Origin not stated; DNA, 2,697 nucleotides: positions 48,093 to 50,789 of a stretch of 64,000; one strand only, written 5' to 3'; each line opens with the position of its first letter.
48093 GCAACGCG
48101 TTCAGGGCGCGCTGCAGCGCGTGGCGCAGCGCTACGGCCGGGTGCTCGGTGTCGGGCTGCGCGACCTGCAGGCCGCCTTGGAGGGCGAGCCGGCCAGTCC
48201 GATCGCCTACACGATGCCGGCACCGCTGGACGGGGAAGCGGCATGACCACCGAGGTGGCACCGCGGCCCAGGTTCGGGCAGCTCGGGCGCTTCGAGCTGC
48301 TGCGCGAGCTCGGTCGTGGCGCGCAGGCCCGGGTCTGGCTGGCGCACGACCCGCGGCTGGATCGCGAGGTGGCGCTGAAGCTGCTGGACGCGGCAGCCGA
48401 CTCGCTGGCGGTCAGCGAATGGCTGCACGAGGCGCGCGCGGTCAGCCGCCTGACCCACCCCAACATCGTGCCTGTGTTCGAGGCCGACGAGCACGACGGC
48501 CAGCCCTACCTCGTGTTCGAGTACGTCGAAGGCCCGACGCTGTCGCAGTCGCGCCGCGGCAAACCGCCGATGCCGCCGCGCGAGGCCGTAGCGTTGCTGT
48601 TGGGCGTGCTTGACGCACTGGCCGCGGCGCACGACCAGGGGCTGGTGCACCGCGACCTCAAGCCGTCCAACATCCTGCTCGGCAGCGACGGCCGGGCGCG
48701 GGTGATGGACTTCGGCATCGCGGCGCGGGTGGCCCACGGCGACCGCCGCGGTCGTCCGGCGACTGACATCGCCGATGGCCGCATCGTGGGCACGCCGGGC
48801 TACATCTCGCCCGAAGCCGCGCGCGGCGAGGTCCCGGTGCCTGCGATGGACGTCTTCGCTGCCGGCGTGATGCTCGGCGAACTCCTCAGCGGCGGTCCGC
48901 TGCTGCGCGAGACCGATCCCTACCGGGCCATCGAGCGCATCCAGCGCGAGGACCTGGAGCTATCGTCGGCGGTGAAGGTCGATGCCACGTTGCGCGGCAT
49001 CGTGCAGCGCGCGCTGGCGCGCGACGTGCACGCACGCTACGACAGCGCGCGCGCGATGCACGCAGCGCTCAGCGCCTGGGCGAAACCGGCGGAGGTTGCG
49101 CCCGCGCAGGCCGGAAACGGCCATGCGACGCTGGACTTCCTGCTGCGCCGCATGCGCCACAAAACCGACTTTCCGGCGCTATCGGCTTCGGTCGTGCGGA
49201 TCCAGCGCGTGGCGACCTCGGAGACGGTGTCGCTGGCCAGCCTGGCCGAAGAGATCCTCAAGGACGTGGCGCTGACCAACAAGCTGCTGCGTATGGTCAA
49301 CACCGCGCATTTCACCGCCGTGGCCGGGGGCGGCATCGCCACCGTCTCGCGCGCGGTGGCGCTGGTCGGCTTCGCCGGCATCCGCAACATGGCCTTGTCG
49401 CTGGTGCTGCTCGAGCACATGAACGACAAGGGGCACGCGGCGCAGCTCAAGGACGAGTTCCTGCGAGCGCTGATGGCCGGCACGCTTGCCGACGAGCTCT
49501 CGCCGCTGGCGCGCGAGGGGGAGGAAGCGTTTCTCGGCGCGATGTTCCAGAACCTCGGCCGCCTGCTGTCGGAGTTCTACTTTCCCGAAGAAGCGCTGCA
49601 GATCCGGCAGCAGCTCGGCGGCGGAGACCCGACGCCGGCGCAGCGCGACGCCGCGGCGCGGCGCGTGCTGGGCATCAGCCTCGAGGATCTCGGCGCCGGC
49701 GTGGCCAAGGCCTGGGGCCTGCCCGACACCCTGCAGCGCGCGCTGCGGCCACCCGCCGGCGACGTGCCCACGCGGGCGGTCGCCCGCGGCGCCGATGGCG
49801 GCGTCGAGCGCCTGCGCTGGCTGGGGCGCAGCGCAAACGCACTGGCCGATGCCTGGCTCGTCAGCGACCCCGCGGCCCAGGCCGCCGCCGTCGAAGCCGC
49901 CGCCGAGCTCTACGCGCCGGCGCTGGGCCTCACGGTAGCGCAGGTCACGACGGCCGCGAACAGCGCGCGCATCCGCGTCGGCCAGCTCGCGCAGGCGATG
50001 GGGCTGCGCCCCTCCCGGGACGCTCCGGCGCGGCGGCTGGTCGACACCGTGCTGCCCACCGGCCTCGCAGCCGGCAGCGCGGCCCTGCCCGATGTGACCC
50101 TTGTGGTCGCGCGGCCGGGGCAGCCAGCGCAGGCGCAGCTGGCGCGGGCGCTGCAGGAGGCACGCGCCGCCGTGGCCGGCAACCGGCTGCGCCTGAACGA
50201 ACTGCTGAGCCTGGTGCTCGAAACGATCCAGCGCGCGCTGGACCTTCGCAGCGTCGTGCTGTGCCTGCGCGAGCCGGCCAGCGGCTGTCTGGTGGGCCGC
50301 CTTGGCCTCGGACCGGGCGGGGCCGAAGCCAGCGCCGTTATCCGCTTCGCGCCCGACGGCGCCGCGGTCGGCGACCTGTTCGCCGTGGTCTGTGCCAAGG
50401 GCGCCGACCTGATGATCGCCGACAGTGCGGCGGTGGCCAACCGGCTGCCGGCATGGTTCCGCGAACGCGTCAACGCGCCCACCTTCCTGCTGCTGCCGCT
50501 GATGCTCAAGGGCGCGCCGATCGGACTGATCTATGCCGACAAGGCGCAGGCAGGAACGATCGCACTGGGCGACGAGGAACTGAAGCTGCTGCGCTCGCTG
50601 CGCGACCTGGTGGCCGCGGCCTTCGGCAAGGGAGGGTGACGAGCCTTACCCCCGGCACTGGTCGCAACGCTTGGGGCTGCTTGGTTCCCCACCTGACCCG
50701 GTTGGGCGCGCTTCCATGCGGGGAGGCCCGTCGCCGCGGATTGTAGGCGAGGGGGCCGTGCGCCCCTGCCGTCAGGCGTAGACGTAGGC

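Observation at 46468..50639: Translationally coupled pseudokinase-HDOD and active Ser/Thr kinase-HDOD-GAF pair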

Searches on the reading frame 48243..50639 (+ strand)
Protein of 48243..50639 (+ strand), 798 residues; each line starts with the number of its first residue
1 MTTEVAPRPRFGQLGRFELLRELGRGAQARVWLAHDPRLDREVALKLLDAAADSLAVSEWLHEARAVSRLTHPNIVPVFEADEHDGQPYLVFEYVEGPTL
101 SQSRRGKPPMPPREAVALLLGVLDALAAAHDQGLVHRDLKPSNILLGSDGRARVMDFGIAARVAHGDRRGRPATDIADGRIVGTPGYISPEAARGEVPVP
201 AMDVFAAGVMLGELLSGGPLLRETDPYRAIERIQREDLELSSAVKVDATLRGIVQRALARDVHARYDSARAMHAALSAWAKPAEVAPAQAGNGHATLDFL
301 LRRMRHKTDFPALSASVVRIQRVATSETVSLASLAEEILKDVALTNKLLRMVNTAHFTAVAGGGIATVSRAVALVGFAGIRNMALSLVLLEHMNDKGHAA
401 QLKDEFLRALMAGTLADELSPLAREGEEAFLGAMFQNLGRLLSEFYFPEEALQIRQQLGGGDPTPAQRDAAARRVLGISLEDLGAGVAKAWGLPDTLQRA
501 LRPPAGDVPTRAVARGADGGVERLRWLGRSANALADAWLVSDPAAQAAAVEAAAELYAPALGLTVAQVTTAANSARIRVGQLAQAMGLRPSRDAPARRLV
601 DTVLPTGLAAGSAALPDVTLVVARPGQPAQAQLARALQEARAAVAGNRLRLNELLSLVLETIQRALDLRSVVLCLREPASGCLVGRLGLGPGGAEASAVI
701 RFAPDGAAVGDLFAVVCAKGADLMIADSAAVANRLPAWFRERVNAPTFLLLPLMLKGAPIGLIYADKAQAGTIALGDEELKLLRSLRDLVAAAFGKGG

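Call 3: search_protein_families(library=pfam, proteins=[window:48243-50639:+], max_evalue=0.1)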
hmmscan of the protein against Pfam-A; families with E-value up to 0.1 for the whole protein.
window:48243-50639:+ (798 aa): 7 families
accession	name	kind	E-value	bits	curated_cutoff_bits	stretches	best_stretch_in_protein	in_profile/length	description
PF00069.31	Pkinase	-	7.7e-40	137.4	31.7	1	17-273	1-259/263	Protein kinase domain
PF08668.18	HDOD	-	1.6e-30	106.6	22.9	1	311-501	2-190/196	HDOD domain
PF07714.23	PK_Tyr_Ser-Thr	-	7.6e-25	88.1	23.1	1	18-266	2-249/258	Protein tyrosine and serine/threonine kinase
PF01590.32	GAF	-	4.8e-06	27.6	22.4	1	651-793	2-132/133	GAF domain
PF03109.22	ABC1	-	1.8e-05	24.4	22.9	1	83-169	138-223/244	ABC1 atypical kinase-like domain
PF01636.29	APH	-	8.7e-05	22.8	23.2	2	21-131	3-109/239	Phosphotransferase enzyme family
PF01163.29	RIO1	-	0.017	15.1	22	0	90-166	83-157/187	RIO domain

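Call 7: search_solved_structures(query=window:48243-50639:+, show_alignments=1, max_evalue=0.00001)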
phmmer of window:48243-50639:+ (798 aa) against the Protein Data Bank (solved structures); distinct sequences matched with E-value up to 0.00001: 1937 (the best 60 are shown).
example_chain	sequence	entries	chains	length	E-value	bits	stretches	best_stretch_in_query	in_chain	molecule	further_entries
9ruk_A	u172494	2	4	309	1.3e-40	143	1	14-278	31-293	Serine/threonine-protein kinase StkP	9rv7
9ruj_A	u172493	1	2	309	1.6e-40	142.7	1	14-278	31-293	Serine/threonine-protein kinase StkP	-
9ru3_A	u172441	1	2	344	1.9e-40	142.5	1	14-278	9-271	Serine/threonine-protein kinase StkP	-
5u94_A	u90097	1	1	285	2.5e-39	138.7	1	15-276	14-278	Serine/threonine-protein kinase PknB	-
6b2p_A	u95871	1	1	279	2.7e-39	138.6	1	15-276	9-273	Serine/threonine-protein kinase PknB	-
1o6y_A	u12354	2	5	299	3e-39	138.5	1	15-276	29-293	SERINE/THREONINE-PROTEIN KINASE PKNB | Probable serine/threonine-protein kinase pknB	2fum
1mru_A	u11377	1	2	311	3.1e-39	138.4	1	15-276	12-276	Probable serine/threonine-protein kinase pknB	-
3orm_A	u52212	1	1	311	6.9e-39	137.3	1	15-276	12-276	Serine/threonine protein kinase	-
6i2p_A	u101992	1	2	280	2.5e-38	135.4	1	15-276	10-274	Serine/threonine-protein kinase PknB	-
3ori_A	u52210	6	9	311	4.1e-38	134.7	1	15-276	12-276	Serine/threonine protein kinase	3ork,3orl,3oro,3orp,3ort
3f61_A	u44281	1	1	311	6.6e-38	134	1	15-276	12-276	Serine/threonine-protein kinase pknB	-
3f69_A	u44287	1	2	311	8.6e-38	133.7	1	15-276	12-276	Serine/threonine-protein kinase pknB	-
9ymt_A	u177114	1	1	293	5.7e-36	127.6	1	16-277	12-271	Serine/Threonine Kinase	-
4eqm_A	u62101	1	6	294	5.8e-36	127.6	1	16-277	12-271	Protein kinase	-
2h34_A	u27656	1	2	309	7.3e-29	104.1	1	12-276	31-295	Serine/threonine-protein kinase pknE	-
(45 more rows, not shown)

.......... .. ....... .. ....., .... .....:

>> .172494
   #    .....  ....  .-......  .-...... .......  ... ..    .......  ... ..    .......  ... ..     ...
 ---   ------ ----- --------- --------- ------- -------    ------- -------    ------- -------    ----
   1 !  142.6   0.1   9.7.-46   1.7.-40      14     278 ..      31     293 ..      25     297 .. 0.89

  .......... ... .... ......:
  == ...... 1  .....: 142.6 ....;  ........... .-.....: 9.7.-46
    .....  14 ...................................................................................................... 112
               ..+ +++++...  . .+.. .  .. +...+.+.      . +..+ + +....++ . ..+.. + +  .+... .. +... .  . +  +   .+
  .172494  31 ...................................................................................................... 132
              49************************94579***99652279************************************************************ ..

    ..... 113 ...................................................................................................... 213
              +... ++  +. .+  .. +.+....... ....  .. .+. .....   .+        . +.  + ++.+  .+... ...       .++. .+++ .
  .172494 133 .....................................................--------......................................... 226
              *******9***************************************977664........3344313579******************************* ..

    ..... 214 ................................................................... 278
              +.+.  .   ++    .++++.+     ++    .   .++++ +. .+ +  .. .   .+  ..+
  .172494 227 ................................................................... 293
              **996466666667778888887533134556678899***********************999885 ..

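Call 56: find_homologous_proteins(query=window:48243-50636:+, max_evalue=1e-10)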
Query window:48243-50636:+ (798 aa): 7798 proteins with E <= 1e-10 among 8000 candidates; the best 120 are listed.
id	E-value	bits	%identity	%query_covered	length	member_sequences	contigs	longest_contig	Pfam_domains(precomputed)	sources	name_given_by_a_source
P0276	0.0e+0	1702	100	100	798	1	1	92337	PF07714.24,PF00069.32,PF08668.19,PF01590.33,PF03109.23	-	-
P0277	0.0e+0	1223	76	99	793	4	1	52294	PF07714.24,PF00069.32,PF08668.19,PF13185.13,PF01590.33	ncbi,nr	ncbi:MAG: HDOD domain-containing protein [Burkholderiales bacterium]|nr:HDOD domain-containing prote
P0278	0.0e+0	1185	72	98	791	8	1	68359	PF07714.24,PF00069.32,PF08668.19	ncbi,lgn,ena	-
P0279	0.0e+0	1175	72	99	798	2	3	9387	PF07714.24,PF00069.32,PF08668.19,PF03109.23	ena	-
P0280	0.0e+0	1174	72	98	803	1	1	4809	PF07714.24,PF00069.32,PF08668.19,PF13185.13,PF03109.23,PF01636.30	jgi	jgi:serine/threonine protein kinase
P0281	0.0e+0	1174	72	98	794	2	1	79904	PF07714.24,PF00069.32,PF08668.19,PF03109.23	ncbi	-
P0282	0.0e+0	1170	72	99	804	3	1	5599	PF07714.24,PF00069.32,PF08668.19,PF01590.33,PF03109.23,PF01636.30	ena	-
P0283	0.0e+0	1169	72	99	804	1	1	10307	PF07714.24,PF00069.32,PF08668.19,PF01590.33,PF03109.23,PF01636.30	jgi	jgi:serine/threonine protein kinase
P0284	0.0e+0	1165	72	99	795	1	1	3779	PF07714.24,PF00069.32,PF08668.19,PF03109.23,PF01636.30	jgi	jgi:serine/threonine protein kinase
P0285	0.0e+0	1160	72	99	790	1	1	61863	PF07714.24,PF00069.32,PF08668.19,PF01590.33,PF03109.23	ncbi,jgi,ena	jgi:serine/threonine protein kinase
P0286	0.0e+0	1154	72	99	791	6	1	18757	PF07714.24,PF00069.32,PF08668.19,PF13185.13,PF01590.33,PF03109.23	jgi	jgi:serine/threonine protein kinase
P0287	0.0e+0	1153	71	99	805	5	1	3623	PF07714.24,PF00069.32,PF08668.19,PF03109.23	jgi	-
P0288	0.0e+0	1153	72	99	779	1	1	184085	PF07714.24,PF00069.32,PF08668.19,PF01590.33,PF03109.23,PF01636.30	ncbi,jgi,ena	jgi:serine/threonine protein kinase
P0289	0.0e+0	1150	71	98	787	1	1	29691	PF07714.24,PF00069.32,PF08668.19,PF03109.23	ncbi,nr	ncbi:MAG: HDOD domain-containing protein [Rubrivivax sp.]|nr:HDOD domain-containing protein [Rubrivi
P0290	0.0e+0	1148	71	99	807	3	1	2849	PF07714.24,PF00069.32,PF08668.19,PF13185.13,PF01590.33,PF03109.23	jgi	jgi:serine/threonine protein kinase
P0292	0.0e+0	1143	72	99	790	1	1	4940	PF07714.24,PF00069.32,PF08668.19,PF13185.13,PF01590.33,PF03109.23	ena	-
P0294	0.0e+0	1142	69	99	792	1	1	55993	PF07714.24,PF00069.32,PF08668.19,PF13185.13,PF01590.33,PF03109.23,PF01636.30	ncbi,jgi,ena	jgi:serine/threonine protein kinase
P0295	0.0e+0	1140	71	98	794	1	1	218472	PF07714.24,PF00069.32,PF08668.19,PF13185.13,PF01590.33,PF03109.23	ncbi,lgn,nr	ncbi:MAG: HDOD domain-containing protein [Rubrivivax sp.]|nr:HDOD domain-containing protein [Rubrivi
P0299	0.0e+0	1132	71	99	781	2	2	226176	PF07714.24,PF00069.32,PF08668.19,PF01590.33,PF03109.23,PF01636.30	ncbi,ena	-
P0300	0.0e+0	1129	70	99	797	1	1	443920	PF07714.24,PF00069.32,PF08668.19,PF01590.33,PF03109.23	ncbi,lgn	-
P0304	0.0e+0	1125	69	100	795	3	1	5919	PF07714.24,PF00069.32,PF08668.19,PF01590.33,PF03109.23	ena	-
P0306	0.0e+0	1120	69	100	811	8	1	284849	PF07714.24,PF00069.32,PF08668.19,PF13185.13,PF01590.33,PF03109.23,PF01636.30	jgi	-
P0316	0.0e+0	1113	69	97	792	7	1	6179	PF07714.24,PF00069.32,PF08668.19,PF13185.13,PF01590.33,PF03109.23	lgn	-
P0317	0.0e+0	1112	67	99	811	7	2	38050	PF07714.24,PF00069.32,PF08668.19,PF01590.33,PF03109.23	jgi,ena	-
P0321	0.0e+0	1111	68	98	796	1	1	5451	PF07714.24,PF00069.32,PF08668.19,PF13185.13,PF01590.33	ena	-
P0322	0.0e+0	1109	67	99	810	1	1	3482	PF07714.24,PF00069.32,PF08668.19,PF01590.33,PF03109.23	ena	-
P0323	0.0e+0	1109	67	99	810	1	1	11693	PF07714.24,PF00069.32,PF08668.19,PF01590.33,PF03109.23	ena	-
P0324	0.0e+0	1109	68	99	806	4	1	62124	PF07714.24,PF00069.32,PF08668.19,PF01590.33,PF03109.23,PF01636.30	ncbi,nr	ncbi:serine/threonine protein kinase [beta proteobacterium AAP51]|nr:serine/threonine protein kinase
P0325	0.0e+0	1109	67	99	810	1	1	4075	PF07714.24,PF00069.32,PF08668.19,PF01590.33,PF03109.23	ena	-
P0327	0.0e+0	1108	69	98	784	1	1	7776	PF07714.24,PF00069.32,PF08668.19,PF13185.13,PF01590.33,PF03109.23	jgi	jgi:eukaryotic-like serine/threonine-protein kinase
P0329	0.0e+0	1108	68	98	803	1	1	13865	PF07714.24,PF00069.32,PF08668.19,PF13185.13,PF01590.33,PF03109.23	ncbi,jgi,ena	jgi:serine/threonine protein kinase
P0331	0.0e+0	1108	69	98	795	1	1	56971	PF07714.24,PF00069.32,PF08668.19,PF01590.33,PF03109.23,PF01636.30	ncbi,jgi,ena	jgi:serine/threonine protein kinase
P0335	0.0e+0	1105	69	98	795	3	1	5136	PF07714.24,PF00069.32,PF08668.19,PF01590.33,PF03109.23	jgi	jgi:serine/threonine protein kinase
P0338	0.0e+0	1104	69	100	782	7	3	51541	PF07714.24,PF00069.32,PF08668.19,PF01590.33,PF03109.23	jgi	jgi:serine/threonine protein kinase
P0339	0.0e+0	1102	68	98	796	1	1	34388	PF07714.24,PF00069.32,PF08668.19,PF13185.13,PF01590.33,PF03109.23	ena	-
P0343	0.0e+0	1101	67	98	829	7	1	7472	PF07714.24,PF00069.32,PF08668.19,PF13185.13,PF01590.33,PF03109.23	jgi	-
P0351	0.0e+0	1096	68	98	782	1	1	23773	PF07714.24,PF00069.32,PF08668.19,PF13185.13,PF01590.33,PF03109.23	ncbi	-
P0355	0.0e+0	1095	66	98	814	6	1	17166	PF07714.24,PF00069.32,PF08668.19,PF01590.33,PF03109.23,PF01636.30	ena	-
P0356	0.0e+0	1094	68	100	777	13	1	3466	PF07714.24,PF00069.32,PF08668.19,PF13185.13,PF01590.33,PF03109.23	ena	-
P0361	0.0e+0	1091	67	97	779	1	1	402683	PF07714.24,PF00069.32,PF08668.19,PF01590.33,PF03109.23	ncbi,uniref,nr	ncbi:Serine/threonine protein kinase [Rubrivivax sp. A210]|uniref:protein kinase domain-containing p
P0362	0.0e+0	1091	68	97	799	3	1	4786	PF07714.24,PF00069.32,PF08668.19,PF13185.13,PF01590.33,PF03109.23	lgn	-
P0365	0.0e+0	1089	67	97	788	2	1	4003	PF07714.24,PF00069.32,PF08668.19,PF13185.13,PF01590.33,PF03109.23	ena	-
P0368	0.0e+0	1088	68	98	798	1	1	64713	PF07714.24,PF00069.32,PF08668.19,PF01590.33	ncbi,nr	ncbi:MAG: serine/threonine protein kinase [Leptothrix sp. (in: Bacteria)]|nr:serine/threonine protei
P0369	0.0e+0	1087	68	97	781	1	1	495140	PF07714.24,PF00069.32,PF08668.19,PF13185.13,PF01590.33,PF03109.23,PF01636.30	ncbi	-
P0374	0.0e+0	1084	68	98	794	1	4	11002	PF07714.24,PF00069.32,PF08668.19,PF01590.33,PF03109.23,PF01636.30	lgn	-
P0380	0.0e+0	1081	67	98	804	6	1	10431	PF07714.24,PF00069.32,PF08668.19,PF13185.13,PF01590.33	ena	-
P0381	0.0e+0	1079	68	100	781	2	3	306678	PF07714.24,PF00069.32,PF08668.19,PF01590.33,PF03109.23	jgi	jgi:serine/threonine protein kinase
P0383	0.0e+0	1079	67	98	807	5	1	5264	PF07714.24,PF00069.32,PF08668.19,PF01590.33,PF03109.23,PF01636.30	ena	-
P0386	0.0e+0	1076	67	98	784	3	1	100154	PF07714.24,PF00069.32,PF08668.19,PF01590.33,PF03109.23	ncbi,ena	-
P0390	0.0e+0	1070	66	98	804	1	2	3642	PF07714.24,PF00069.32,PF08668.19,PF13185.13,PF01590.33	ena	-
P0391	0.0e+0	1067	64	100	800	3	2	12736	PF07714.24,PF00069.32,PF08668.19,PF01590.33,PF03109.23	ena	-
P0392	0.0e+0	1066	65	98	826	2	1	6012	PF07714.24,PF00069.32,PF08668.19,PF13185.13,PF01590.33,PF03109.23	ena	-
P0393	0.0e+0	1065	64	98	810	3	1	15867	PF07714.24,PF00069.32,PF08668.19,PF01590.33,PF03109.23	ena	-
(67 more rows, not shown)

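Call 70: predict_structure(alignment_id=A2)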
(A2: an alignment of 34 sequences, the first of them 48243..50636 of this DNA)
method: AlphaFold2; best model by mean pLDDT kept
length: 798 residues; sequences in the alignment: 34
mean_pLDDT: 81.5   pTM: 0.43
mean pLDDT of the five models: 81.5, 79.6, 79.6, 78.1, 77.8
residues with pLDDT >= 90: 416; 70-90: 212; 50-70: 60; < 50: 110
segments of 3 or more residues with pLDDT < 50: 1-10, 161-179, 284-290, 324-331, 341-375, 604-626
pLDDT, mean of each block of 10 residues (from residue 1): 42 90 88 95 92 82 88 95 92 95 95 97 96 88 93 81 43 43 65 87 96 96 86 93 96 97 95 95 50 71 69 55 49 52 41 38 36 48 54 75 89 93 82 88 89 88 84 92 87 80 89 80 93 93 90 96 95 91 80 86 46 33 53 94 87 94 96 95 96 95 92 94 93 94 96 96 96 88 95 81
secondary structure, 60 per line:
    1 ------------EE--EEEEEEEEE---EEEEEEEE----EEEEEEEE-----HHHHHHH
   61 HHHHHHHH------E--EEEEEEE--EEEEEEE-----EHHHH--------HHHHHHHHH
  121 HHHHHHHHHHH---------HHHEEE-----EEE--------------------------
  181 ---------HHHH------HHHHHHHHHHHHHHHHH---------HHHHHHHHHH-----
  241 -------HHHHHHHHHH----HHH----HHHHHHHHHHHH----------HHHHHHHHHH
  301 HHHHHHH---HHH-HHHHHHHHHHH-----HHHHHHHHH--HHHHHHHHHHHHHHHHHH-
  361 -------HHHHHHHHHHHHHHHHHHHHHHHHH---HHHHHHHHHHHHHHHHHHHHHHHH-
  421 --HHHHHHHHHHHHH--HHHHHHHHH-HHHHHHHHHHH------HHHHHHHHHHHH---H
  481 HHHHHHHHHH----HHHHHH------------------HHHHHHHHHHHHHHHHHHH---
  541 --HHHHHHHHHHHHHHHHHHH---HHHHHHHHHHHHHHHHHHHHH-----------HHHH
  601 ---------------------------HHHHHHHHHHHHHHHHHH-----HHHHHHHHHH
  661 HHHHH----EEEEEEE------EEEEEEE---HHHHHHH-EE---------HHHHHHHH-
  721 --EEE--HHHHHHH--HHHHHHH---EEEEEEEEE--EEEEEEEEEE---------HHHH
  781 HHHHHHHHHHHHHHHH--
elements in order (helices of 4 or more, strands of 3 or more residues): E17-25 E29-36 E41-48 H54-68 E78-84 E87-93 H100-103 H112-131 E144-146 E152-154 H190-193 H200-216 H226-235 H248-257 H269-280 H291-307 H315-325 H331-339 H342-359 H368-392 H396-419 H423-435 H438-446 H448-458 H465-476 H480-490 H495-500 H519-537 H543-561 H565-585 H597-600 H628-645 H651-665 E670-676 E683-689 H693-699 H712-719 E723-725 H728-734 H737-743 E747-755 E758-767 H777-796

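Call 71: search_protein_families(library=ncbifam, proteins=[window:48243-50636:+], max_evalue=0.001)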
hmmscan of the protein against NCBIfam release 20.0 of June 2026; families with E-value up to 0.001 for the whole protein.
window:48243-50636:+ (798 aa): 17 families
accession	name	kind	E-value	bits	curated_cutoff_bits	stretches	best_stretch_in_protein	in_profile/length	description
NF033483.0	PknB_PASTA_kin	equivalog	1.4e-66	225.7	450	1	15-290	7-279/563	Stk1 family PASTA domain-containing Ser/Thr kinase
NF047741.1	antiphage_MADS6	equivalog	8.8e-44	150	460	2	114-289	300-470/612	methylation-associated defense system protein kinase MAD6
TIGR03903.1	TOMM_kin_cyc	equivalog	5.3e-40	137.2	705.75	1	41-286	4-254/1267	TOMM system kinase/cyclase fusion protein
NF052427.1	StpK7MSMEG_1200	equivalog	4.2e-35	121.3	900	1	13-347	5-334/601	serine/threonine protein kinase StpK7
NF009651.0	PRK13184.1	equivalog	2.1e-32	112.1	839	1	15-279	2-290/932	serine/threonine-protein kinase PknD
NF038150.1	lanthi_synth_IV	equivalog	1.1e-26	93.5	650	1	15-314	189-494/851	class IV lanthionine synthetase LanL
NF053615.1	SerThrKinAfsKStmc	equivalog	3e-24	85.7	1300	1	13-265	11-254/809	protein serine/threonine kinase AfsK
NF033442.0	BREX_PglW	equivalog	3.7e-24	84.6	990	2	15-145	512-641/1391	BREX system serine/threonine kinase PglW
NF038151.1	lanthi_synth_III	equivalog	3.9e-13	48.7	575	1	51-217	261-425/833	class III lanthionine synthetase LanKC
NF058632.1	SerThrKinPrkT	equivalog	4.7e-11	42.3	280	1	16-162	22-167/322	serine/threonine protein kinase PrkT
NF043056.1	T4SS_LegK1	equivalog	3.8e-10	39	550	1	67-214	132-283/516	Dot/Icm T4SS effector kinase LegK1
TIGR03724.2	arch_bud32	equivalog_domain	8.8e-07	28.6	125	1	62-168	42-139/193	KEOPS complex kinase/ATPase Bud32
NF011463.0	PRK14879.1-4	equivalog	1.5e-05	24.5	188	1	58-161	63-161/237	Kae1-associated kinase Bud32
NF011464.0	PRK14879.1-7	equivalog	2.4e-05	24.1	246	1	63-161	56-150/221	Kae1-associated kinase Bud32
NF006620.0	PRK09188.1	equivalog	2.9e-05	23.3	490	1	57-164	65-163/365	serine/threonine protein kinase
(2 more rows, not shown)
